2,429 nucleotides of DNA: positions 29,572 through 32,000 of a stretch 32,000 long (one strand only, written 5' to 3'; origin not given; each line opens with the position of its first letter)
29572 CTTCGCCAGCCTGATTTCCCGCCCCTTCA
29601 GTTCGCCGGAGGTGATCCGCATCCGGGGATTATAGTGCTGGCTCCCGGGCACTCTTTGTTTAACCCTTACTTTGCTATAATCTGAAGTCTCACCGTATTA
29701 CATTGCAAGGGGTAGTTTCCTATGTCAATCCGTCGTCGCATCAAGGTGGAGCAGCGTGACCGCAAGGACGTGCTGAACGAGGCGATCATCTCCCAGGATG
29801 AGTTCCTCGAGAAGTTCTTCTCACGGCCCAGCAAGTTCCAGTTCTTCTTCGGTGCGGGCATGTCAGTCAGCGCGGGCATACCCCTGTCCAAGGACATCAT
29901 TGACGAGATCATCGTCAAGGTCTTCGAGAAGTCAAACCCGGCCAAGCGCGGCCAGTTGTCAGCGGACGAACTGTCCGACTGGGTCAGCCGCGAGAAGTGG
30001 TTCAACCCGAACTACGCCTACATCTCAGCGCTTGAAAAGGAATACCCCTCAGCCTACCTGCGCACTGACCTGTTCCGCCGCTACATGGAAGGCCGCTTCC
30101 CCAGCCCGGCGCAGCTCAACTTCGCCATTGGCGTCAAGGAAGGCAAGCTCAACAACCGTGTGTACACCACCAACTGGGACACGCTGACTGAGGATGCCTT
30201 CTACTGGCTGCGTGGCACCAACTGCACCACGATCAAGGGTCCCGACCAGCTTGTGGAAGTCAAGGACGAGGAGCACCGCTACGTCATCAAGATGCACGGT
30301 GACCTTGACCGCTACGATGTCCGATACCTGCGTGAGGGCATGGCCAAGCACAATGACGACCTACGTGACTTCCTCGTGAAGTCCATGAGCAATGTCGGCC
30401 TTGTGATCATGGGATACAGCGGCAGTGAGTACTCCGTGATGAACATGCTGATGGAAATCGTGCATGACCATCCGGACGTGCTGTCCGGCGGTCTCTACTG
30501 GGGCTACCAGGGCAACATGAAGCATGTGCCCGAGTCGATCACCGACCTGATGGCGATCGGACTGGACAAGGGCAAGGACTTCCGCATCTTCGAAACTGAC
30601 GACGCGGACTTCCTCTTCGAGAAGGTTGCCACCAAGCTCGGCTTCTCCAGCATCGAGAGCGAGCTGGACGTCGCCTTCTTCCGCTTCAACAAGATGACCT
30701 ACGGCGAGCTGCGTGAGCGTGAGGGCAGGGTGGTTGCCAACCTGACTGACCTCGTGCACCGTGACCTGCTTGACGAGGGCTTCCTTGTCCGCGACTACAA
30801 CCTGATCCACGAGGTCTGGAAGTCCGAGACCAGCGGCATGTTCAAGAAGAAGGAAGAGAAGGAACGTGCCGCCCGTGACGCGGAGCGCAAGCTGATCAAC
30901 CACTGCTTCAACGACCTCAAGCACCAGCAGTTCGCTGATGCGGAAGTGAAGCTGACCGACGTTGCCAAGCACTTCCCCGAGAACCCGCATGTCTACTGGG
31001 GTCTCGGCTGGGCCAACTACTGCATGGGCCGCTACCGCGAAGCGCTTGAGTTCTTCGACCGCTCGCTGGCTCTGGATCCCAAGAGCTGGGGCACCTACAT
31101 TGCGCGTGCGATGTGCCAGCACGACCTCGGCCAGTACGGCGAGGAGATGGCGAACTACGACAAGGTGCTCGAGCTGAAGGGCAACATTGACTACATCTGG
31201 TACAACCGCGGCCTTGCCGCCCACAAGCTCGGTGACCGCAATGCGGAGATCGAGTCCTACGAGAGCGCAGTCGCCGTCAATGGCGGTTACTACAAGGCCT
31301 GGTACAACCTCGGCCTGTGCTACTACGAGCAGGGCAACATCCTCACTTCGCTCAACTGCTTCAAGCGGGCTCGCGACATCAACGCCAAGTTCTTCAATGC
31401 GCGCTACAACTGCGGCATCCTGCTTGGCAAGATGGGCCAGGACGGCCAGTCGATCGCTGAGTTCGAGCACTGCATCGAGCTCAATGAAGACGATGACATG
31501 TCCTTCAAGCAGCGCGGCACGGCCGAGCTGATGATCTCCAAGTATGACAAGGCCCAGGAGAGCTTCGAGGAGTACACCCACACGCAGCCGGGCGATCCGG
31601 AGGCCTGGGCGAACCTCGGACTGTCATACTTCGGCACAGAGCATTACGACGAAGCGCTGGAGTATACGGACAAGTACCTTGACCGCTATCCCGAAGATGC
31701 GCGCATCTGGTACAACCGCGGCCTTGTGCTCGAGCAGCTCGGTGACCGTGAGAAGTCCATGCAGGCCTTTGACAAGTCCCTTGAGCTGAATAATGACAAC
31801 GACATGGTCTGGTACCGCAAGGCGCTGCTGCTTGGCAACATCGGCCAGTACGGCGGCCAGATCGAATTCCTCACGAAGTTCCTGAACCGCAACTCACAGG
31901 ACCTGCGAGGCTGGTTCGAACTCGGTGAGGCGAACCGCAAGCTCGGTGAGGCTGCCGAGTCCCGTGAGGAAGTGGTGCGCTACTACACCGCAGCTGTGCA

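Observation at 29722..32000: Untracked long ORF: SIR2_2-like domain fused to at least 10 TPR repeats next to tRNA-Ser, a candidate NAD-depleting sensor-effector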

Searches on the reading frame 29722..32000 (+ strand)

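Call 7: search_protein_families(library=pfam, proteins=[window:29722-32000:+], max_evalue=0.1)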
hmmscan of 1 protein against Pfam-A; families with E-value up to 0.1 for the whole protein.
window:29722-32000:+ (759 aa): 32 families (the best 25 are shown)
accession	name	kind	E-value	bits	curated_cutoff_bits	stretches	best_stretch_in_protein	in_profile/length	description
PF13181.12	TPR_8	-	9.9e-38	125.5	25.7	4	660-693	1-34/34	Tetratricopeptide repeat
PF00515.34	TPR_1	-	2.3e-35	119.4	27.8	4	660-693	1-34/34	Tetratricopeptide repeat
PF07719.23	TPR_2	-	3.2e-35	117.7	27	4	424-454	3-33/34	Tetratricopeptide repeat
PF13431.12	TPR_17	-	1.8e-33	112.4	24.4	4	682-711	1-30/34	Tetratricopeptide repeat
PF13432.12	TPR_16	-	3.6e-29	101.3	32.7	4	632-693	3-64/65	Tetratricopeptide repeat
PF13371.12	TPR_9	-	1e-21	77.2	35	3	634-692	3-61/73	Tetratricopeptide repeat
PF13414.12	TPR_11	-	4.6e-21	74.7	26.8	3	534-572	4-42/42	TPR repeat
PF13428.12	TPR_14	-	1.1e-20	72.4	23.5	3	626-667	1-42/44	Tetratricopeptide repeat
PF14559.12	TPR_19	-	3.9e-20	72.4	25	3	607-663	6-62/68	Tetratricopeptide repeat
PF13424.12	TPR_12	-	6.1e-19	68.4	30.1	4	426-484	7-66/77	Tetratricopeptide repeat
PF12895.13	ANAPC3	-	9.4e-13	48.7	27.2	2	421-474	23-74/82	Anaphase-promoting complex, cyclosome, subunit 3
PF23914.1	TPR_CcmH_CycH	-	3.2e-12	47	42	1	653-738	43-131/158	Cytochrome c-type biogenesis protein H TPR domain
PF13174.12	TPR_6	-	4.3e-11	43.1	26.3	0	631-658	5-32/33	Tetratricopeptide repeat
PF13289.12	SIR2_2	-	2.5e-09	37.8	24.5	1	146-252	2-111/141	SIR2-like domain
PF01239.28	PPTA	-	1.3e-07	31.3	29.5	1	642-673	1-32/32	Protein prenyltransferase alpha subunit repeat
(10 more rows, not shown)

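Call 8: search_protein_families(library=padloc, proteins=[window:29722-32000:+], max_evalue=0.1)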
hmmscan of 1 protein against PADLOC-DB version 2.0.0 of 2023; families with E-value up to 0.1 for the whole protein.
window:29722-32000:+ (759 aa): 16 families
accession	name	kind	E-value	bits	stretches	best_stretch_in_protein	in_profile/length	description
PDLC02419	Aga_SIR2-PNTD1-PNTD2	-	6e-37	125.6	1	33-305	2-282/558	Class I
PDLC02420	Aga_SIR2-PNTD1-PNTD2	-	2.9e-30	103.2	1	22-302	3-289/1010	Class I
PDLC02401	Aga_SIR2-PNTD1-PNTD2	-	1.3e-28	98.1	1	99-305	49-255/524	Class I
PDLC02384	pAgo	-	2.3e-24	83.7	1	22-305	4-293/1030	-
PDLC02402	Aga_SIR2-PNTD1-PNTD2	-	2.3e-19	67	1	41-301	17-284/876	Class I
PDLC05061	PDC-S65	-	1.2e-16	59.1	1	35-305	29-289/592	-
PDLC05060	PDC-S65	-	3.5e-07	27.5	1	124-234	28-138/503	-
PDLC00407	ThsA1|ThsA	-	1.2e-06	25.4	1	147-199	106-157/478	STALD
PDLC02418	Aga_SIR2-Kinase-PNTD1-PNTD2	-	1.7e-05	21.2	1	168-265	11-108/756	Class I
PDLC00409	ThsA1|ThsA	-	0.00017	19.1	1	147-197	107-156/242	STALD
PDLC04088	SIR2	-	0.00029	18.1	0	136-197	165-234/390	-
PDLC02408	Aga_SIR2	-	0.00071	16.8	1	37-71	6-40/343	Class II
PDLC04081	SIR2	-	0.0029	14.9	1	24-69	4-49/345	-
PDLC04483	PDC-M16B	-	0.0044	13.7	1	675-737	157-221/537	-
PDLC04781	PDC-M71B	-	0.02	11.7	0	603-692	360-453/515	-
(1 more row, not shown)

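Call 9: search_protein_families(library=ncbifam, proteins=[window:29722-32000:+], max_evalue=0.1)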
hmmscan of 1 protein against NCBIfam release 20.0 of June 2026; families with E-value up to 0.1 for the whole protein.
window:29722-32000:+ (759 aa): 26 families (the best 25 are shown)
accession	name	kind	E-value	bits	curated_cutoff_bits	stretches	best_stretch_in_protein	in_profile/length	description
NF040959.1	MamA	equivalog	3.2e-51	173.7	200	4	410-554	59-203/204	magnetosome protein MamA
TIGR02521.1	type_IV_pilW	equivalog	1.5e-23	83.6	154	3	504-660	45-203/234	type IV pilus biogenesis/stability protein PilW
TIGR02552.1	LcrH_SycD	equivalog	1.8e-19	69.8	104.8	3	607-694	33-120/136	SycD/LcrH family type III secretion system chaperone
TIGR02917.1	PEP_TPR_lipo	equivalog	7.3e-19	67.1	312.2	3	434-646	205-417/899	XrtA/PEP-CTERM system TPR-repeat protein PrsT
NF033762.1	social_mot_Tgl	equivalog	2.2e-17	63.2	225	2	396-590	39-236/252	social motility TPR repeat lipoprotein Tgl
NF002725.1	PRK02603.1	equivalog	1.3e-15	57.8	143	3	491-580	36-128/173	photosystem I assembly protein Ycf3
NF047507.1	TPR_BatC_Lepto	exception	3.2e-15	56.2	175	4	598-693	30-129/214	TPR repeat-containing protein BatC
TIGR00990.1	3a0801s09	subfamily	5.2e-15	55.1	757.25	2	432-590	341-499/615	mitochondrial import receptor subunit TOM70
NF033758.1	gliding_GltE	equivalog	6.2e-15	55.1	225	2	555-686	219-351/411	adventurous gliding motility TPR repeat lipoprotein GltE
NF033920.0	C39_PA2778_fam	equivalog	9.8e-15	54.6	150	2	606-690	170-254/255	PA2778 family cysteine peptidase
NF008391.2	PRK11189.1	equivalog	4.2e-13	49.4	250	2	527-626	68-167/297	lipoprotein NlpI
TIGR03939.1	PGA_TPR_OMP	equivalog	4.7e-13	48.2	366.65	2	605-746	99-242/800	poly-beta-1,6 N-acetyl-D-glucosamine export porin PgaA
NF047558.1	TPR_END_plus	domain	1.4e-11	44.1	32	1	526-557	1-32/56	TPR end-of-group domain-containing protein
NF047371.1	FlcA_CTERM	equivalog_domain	6e-10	38.2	300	2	503-591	452-540/646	periplasmic flagellar collar protein FlcA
NF052415.1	T3SS_chap_SctY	equivalog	9.9e-10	38.9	70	1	603-688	17-105/106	type III secretion apparatus assembly chaperone SctY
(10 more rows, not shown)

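Call 71: predict_structure(alignment_id=A3)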
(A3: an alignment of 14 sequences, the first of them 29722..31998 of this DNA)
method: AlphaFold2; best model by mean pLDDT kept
length: 759 residues; sequences in the alignment: 14
mean_pLDDT: 74.2   pTM: 0.47
mean pLDDT of the five models: 74.2, 73.3, 72.5, 72.5, 69.8
residues with pLDDT >= 90: 208; 70-90: 289; 50-70: 128; < 50: 134
segments of 3 or more residues with pLDDT < 50: 92-97, 319-381, 590-593, 606-627, 725-742, 744-746, 750-759
pLDDT, mean of each block of 10 residues (from residue 1): 63 86 94 94 85 76 82 75 71 53 77 77 80 92 91 80 75 71 79 68 66 83 92 79 89 93 85 91 94 85 91 65 41 39 35 35 36 41 56 60 75 80 87 90 96 92 94 96 90 96 95 96 95 93 96 89 86 80 68 51 48 44 46 50 72 76 79 81 83 69 63 61 50 46 50 45
secondary structure, 60 per line:
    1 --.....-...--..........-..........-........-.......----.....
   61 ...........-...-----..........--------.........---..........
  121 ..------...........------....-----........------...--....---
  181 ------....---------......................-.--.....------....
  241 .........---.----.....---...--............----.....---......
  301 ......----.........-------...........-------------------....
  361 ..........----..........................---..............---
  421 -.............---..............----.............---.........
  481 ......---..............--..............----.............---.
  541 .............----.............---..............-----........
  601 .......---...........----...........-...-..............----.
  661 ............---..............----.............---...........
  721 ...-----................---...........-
elements in order (helices of 4 or more, strands of 3 or more residues): H3-7 H14-21 H25-34 E39-43 H45-51 H56-71 H81-90 H99-107 H111-122 H129-139 E146-149 H155-162 E169-171 H174-177 E187-190 H200-221 E226-230 H237-249 E258-262 H271-282 E287-291 H295-306 H311-319 H327-337 H357-370 H375-400 H404-417 H422-434 H438-451 H456-468 H472-486 H490-503 H506-519 H524-536 H540-553 H558-570 H574-587 H593-607 H611-621 H626-636 H642-655 H660-672 H676-689 H694-706 H710-723 H729-744 H748-758
